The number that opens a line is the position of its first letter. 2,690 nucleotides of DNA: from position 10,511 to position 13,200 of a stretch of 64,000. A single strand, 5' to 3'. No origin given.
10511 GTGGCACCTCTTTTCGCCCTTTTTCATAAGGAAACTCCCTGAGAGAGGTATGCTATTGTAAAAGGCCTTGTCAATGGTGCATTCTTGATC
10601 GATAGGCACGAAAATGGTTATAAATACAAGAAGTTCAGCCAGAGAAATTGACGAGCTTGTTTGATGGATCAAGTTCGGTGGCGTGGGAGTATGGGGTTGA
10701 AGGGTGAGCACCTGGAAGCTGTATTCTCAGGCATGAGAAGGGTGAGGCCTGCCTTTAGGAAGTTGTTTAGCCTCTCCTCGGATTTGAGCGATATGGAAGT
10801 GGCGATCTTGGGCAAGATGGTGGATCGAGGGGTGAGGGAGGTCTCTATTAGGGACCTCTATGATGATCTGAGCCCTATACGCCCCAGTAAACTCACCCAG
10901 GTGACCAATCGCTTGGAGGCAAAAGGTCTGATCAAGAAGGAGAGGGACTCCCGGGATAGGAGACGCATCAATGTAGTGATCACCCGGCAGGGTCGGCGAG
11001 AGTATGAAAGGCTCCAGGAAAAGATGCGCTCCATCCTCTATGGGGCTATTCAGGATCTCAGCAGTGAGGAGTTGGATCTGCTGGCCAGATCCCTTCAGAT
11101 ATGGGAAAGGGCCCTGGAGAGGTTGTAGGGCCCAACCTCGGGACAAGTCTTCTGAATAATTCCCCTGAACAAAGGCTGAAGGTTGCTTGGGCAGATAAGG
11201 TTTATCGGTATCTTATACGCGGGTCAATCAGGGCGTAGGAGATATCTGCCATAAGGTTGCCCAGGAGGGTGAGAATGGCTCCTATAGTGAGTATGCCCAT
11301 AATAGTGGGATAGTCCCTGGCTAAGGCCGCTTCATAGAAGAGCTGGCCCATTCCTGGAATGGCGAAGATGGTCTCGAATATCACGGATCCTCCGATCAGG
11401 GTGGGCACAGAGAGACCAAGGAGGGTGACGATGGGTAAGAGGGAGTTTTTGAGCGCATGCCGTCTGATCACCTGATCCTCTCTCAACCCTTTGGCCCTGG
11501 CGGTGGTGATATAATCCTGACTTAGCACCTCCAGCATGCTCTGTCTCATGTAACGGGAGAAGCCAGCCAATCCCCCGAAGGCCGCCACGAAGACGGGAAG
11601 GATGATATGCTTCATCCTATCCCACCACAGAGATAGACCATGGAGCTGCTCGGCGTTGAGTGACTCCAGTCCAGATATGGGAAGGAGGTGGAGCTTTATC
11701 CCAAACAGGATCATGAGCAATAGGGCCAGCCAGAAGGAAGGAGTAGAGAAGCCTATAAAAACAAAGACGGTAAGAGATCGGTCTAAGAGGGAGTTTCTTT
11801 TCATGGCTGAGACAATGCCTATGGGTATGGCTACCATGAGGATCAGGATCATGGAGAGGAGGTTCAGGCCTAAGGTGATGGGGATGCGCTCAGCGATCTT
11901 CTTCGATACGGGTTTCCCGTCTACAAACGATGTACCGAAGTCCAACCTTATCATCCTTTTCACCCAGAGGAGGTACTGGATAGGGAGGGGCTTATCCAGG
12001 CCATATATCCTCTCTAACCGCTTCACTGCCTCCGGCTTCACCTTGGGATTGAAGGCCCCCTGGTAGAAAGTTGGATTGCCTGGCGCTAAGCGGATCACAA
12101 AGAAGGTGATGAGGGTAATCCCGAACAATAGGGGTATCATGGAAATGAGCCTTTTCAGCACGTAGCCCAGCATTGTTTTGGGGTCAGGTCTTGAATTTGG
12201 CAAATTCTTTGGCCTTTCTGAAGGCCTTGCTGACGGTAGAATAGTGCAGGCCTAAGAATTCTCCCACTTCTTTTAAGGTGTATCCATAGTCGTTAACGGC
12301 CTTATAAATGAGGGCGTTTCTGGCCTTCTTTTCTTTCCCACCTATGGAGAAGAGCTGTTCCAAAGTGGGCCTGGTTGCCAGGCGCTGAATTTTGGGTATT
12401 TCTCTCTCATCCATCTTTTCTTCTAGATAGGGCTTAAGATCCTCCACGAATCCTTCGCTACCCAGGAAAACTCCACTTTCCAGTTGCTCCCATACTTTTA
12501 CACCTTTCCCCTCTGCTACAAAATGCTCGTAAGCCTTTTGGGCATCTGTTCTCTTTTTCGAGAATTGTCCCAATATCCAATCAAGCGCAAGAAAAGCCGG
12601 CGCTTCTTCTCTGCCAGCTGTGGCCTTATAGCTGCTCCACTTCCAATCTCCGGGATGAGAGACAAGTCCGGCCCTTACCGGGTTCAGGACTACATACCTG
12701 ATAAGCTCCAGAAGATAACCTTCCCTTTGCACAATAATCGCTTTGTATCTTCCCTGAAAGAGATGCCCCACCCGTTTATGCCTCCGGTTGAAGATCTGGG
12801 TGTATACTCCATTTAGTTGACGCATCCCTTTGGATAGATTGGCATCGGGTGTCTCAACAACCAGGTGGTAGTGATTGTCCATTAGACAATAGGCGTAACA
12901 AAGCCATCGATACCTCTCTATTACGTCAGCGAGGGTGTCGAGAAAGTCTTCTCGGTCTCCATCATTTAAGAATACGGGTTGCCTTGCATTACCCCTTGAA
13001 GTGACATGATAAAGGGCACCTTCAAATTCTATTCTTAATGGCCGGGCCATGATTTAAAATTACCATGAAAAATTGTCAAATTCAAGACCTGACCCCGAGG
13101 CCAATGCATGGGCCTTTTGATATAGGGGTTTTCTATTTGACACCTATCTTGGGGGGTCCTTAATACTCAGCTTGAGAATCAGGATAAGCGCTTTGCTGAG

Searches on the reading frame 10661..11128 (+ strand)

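Call 66: search_protein_families(library=pfam, proteins=[window:10661-11128:+], max_evalue=0.001)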
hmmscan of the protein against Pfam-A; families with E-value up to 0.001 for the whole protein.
window:10661-11128:+ (155 aa): 5 families
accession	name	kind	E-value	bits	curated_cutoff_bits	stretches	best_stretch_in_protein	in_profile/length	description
PF22381.2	Staph_reg_Sar_Rot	-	7.3e-09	36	27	1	41-116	11-83/85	Transcriptional regulator SarA/Rot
PF01047.28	MarR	-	1.6e-05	25.2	24.6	1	73-102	29-58/59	MarR family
PF12802.13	MarR_2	-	6.6e-05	23.4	27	1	59-102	20-61/61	MarR family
PF13601.12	HTH_34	-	0.00025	21.6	27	1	59-125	13-79/80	Winged helix DNA-binding domain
PF03551.20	PadR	-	0.00055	20.3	27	0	63-116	19-74/75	Transcriptional regulator PadR-like family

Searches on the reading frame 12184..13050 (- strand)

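Call 66: search_protein_families(library=pfam, proteins=[window:12184-13050:-], max_evalue=0.001)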
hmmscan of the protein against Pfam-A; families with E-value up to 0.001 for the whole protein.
window:12184-13050:- (288 aa): 1 family
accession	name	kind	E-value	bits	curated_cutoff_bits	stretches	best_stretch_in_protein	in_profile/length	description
PF01797.21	Y1_Tnp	-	1.2e-14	54.9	23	1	12-120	5-118/121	Transposase IS200 like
